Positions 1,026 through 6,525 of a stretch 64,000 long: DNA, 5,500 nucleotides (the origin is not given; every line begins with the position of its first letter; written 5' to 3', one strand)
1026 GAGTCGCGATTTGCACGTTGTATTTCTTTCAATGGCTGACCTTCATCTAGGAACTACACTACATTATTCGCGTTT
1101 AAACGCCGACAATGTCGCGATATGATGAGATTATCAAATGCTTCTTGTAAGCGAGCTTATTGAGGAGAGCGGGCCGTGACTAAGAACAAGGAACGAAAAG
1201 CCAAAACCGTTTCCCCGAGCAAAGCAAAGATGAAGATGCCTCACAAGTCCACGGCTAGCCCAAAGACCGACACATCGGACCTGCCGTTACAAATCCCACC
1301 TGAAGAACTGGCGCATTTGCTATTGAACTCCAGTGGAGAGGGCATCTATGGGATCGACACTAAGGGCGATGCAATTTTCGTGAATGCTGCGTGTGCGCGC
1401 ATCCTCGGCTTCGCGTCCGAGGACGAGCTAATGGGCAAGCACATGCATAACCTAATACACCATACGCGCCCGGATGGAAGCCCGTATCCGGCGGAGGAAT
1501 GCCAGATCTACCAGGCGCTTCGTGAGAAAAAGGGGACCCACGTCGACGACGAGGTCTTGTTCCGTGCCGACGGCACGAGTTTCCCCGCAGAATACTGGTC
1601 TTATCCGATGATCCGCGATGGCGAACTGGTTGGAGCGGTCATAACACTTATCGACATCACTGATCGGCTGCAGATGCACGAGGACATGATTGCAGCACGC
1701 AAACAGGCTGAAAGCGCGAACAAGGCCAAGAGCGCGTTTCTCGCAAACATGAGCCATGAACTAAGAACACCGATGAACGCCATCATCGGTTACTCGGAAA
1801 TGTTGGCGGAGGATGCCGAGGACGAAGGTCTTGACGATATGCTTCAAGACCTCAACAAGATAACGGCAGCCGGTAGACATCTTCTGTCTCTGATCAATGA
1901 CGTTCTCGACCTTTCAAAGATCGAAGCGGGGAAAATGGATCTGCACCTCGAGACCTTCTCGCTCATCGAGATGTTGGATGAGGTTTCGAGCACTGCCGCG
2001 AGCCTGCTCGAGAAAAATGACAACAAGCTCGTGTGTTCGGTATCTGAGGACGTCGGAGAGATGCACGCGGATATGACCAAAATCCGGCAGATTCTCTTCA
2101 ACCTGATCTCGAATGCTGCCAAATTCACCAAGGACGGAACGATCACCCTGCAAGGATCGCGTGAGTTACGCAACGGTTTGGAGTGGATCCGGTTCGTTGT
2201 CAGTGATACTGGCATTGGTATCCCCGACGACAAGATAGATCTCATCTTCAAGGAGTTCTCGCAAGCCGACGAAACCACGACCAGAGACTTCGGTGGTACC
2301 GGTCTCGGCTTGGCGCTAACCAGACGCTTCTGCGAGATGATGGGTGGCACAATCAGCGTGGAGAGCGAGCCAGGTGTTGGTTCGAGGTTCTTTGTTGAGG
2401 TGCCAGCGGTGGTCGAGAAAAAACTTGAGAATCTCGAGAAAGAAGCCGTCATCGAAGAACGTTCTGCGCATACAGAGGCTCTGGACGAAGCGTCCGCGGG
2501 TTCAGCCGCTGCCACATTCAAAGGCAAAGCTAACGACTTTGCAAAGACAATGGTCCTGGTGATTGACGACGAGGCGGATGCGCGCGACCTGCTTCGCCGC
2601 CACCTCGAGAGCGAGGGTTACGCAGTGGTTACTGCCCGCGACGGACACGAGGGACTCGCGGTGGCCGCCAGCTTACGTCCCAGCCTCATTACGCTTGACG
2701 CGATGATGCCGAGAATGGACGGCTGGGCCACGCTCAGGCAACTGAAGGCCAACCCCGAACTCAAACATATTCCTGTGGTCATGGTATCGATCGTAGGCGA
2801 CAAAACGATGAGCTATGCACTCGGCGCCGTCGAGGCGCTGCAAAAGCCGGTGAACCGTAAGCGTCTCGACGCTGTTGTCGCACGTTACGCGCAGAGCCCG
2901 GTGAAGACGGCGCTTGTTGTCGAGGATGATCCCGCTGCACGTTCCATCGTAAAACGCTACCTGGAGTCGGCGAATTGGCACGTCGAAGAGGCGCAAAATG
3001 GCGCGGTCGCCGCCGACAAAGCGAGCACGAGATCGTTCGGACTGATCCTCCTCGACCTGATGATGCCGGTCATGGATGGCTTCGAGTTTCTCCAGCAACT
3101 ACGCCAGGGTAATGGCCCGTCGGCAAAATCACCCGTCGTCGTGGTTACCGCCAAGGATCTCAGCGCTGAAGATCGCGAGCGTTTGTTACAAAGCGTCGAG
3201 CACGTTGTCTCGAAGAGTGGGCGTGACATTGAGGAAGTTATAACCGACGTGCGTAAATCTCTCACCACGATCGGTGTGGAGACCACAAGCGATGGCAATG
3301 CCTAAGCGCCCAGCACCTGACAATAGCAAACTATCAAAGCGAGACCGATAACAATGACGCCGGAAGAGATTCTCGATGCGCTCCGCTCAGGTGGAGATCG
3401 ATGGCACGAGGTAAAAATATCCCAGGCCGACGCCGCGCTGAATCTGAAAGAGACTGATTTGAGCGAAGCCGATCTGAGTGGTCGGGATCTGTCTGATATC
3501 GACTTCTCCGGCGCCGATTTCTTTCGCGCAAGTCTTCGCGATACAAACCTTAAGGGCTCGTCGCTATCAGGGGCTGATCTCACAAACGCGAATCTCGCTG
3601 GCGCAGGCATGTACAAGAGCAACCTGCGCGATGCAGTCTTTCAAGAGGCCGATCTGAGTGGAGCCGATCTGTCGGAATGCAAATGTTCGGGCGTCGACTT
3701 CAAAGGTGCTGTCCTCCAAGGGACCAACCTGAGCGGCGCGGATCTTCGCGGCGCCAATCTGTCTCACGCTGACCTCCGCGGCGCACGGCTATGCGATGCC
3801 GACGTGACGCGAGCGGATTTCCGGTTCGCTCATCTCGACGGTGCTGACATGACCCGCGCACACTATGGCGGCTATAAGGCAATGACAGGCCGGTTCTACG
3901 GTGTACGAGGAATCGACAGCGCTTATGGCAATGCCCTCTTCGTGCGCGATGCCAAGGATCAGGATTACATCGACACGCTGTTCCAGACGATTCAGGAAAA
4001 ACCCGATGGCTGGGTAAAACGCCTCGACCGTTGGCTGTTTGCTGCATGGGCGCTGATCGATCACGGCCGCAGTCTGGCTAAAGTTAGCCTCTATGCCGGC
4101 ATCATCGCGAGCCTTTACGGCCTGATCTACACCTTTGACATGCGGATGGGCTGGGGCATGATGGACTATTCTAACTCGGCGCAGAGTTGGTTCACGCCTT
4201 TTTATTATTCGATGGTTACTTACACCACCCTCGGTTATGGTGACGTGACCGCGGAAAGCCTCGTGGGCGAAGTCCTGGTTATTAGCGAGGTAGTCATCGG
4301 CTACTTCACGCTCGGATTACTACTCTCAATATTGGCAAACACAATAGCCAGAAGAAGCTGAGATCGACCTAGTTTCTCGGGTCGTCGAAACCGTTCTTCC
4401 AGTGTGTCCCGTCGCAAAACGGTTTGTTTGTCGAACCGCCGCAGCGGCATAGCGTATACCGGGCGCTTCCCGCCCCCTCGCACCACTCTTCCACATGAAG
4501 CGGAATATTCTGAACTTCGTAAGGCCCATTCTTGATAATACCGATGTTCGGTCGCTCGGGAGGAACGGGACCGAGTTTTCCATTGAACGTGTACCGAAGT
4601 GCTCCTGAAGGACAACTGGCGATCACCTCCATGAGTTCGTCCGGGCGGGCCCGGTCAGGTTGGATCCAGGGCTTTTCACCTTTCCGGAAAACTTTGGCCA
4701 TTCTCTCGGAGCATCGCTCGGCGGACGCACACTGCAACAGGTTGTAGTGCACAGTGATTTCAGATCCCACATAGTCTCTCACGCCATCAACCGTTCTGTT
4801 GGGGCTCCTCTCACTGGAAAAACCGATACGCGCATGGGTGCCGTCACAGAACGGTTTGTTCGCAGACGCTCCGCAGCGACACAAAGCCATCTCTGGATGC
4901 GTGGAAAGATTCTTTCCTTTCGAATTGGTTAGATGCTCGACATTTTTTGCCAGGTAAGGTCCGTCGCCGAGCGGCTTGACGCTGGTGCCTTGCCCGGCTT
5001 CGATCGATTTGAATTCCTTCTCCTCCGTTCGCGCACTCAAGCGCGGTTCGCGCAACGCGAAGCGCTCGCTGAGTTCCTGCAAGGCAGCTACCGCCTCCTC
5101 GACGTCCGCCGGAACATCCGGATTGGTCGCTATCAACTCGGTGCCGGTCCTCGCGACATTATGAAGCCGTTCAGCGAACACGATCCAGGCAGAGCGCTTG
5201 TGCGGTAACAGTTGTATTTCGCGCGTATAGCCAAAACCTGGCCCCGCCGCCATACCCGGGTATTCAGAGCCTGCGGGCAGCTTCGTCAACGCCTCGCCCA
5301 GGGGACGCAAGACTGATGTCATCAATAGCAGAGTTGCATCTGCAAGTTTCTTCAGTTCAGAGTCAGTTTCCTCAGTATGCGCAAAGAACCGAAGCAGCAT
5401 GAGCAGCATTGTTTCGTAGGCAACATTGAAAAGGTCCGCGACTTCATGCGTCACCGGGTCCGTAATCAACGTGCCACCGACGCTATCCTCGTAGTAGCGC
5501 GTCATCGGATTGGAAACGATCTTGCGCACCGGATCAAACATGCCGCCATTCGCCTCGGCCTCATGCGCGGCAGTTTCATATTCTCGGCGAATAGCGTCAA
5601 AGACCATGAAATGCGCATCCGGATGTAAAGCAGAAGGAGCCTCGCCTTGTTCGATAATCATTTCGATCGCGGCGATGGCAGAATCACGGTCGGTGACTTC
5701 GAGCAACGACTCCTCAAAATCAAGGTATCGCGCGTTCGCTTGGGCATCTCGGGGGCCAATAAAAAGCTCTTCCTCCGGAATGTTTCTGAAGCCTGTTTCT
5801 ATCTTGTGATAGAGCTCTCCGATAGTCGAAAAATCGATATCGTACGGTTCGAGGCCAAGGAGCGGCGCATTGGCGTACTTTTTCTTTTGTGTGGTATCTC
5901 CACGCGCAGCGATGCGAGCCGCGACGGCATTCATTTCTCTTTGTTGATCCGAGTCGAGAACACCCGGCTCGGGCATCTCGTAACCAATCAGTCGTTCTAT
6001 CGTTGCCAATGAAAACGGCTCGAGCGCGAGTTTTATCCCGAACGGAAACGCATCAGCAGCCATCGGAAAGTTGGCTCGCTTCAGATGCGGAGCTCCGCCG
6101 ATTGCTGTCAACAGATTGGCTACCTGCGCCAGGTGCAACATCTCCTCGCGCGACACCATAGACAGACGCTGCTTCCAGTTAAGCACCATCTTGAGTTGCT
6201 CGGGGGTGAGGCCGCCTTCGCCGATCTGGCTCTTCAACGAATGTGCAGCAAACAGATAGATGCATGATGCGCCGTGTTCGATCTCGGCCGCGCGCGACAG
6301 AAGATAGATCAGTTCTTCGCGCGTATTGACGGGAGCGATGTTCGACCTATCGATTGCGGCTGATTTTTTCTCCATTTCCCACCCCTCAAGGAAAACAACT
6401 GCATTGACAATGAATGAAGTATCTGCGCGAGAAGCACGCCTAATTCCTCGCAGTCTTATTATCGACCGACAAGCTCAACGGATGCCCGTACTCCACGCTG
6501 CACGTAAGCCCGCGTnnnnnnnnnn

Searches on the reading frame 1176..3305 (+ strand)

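Call 63: search_protein_families(library=pfam, proteins=[window:1176-3305:+], max_evalue=0.00001)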
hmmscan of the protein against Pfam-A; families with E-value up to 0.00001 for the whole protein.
window:1176-3305:+ (709 aa): 6 families
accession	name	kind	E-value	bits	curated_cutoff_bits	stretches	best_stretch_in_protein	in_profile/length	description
PF00072.30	Response_reg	-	4.6e-44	149.6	30.2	2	460-568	1-110/111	Response regulator receiver domain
PF02518.31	HATPase_c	-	1.6e-28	99.8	26.4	1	299-411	2-109/111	Histidine kinase-, DNA gyrase B-, and HSP90-like ATPase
PF00512.31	HisKA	-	3.9e-21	75.3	26.9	1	184-252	1-66/66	His Kinase A (phospho-acceptor) domain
PF13426.13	PAS_9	-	4.2e-12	46.7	27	1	55-163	2-103/103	PAS domain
PF00989.32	PAS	-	1.3e-11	45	22.6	1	48-161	5-113/113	PAS fold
PF08448.16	PAS_4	-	2.6e-07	31.3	23.1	1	50-164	1-108/110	PAS fold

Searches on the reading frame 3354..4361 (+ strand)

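Call 63: search_protein_families(library=pfam, proteins=[window:3354-4361:+], max_evalue=0.00001)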
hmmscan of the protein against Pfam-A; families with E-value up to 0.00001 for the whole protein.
window:3354-4361:+ (335 aa): 6 families
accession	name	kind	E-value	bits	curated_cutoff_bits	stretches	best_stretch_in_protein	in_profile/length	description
PF00805.28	Pentapeptide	-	1.2e-38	130.7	20.2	4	109-146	1-38/40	Pentapeptide repeats (8 copies)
PF13576.12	Pentapeptide_3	-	1.2e-18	67.4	27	1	96-139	1-47/48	Pentapeptide repeats (9 copies)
PF13599.13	Pentapeptide_4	-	7e-16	58.5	38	1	74-145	6-77/78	Pentapeptide repeat region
PF07885.22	Ion_trans_2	-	7.4e-11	42.2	22.5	1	274-331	20-77/79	Ion channel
PF25296.1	Decapeptide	-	3.3e-06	27.3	45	0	118-167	24-73/74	Decapeptide repeat region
PF00520.37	Ion_trans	-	6.2e-06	26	25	1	224-333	112-235/241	Ion transport protein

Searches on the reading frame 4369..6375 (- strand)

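Call 8: search_protein_families(library=pfam, proteins=[window:4369-6375:-])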
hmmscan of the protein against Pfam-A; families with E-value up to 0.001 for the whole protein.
window:4369-6375:- (668 aa): 3 families
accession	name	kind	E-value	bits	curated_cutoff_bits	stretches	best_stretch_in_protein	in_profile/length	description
PF12902.13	Ferritin-like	-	3.4e-35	122.4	22.3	1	26-263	1-220/221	Ferritin-like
PF09360.15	zf-CDGSH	-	8.1e-28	96.9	29.5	2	471-515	1-48/48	Iron-binding zinc finger CDGSH type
PF06902.16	Fer4_19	-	2.3e-18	66.4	24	1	535-596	1-62/64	Divergent 4Fe-4S mono-cluster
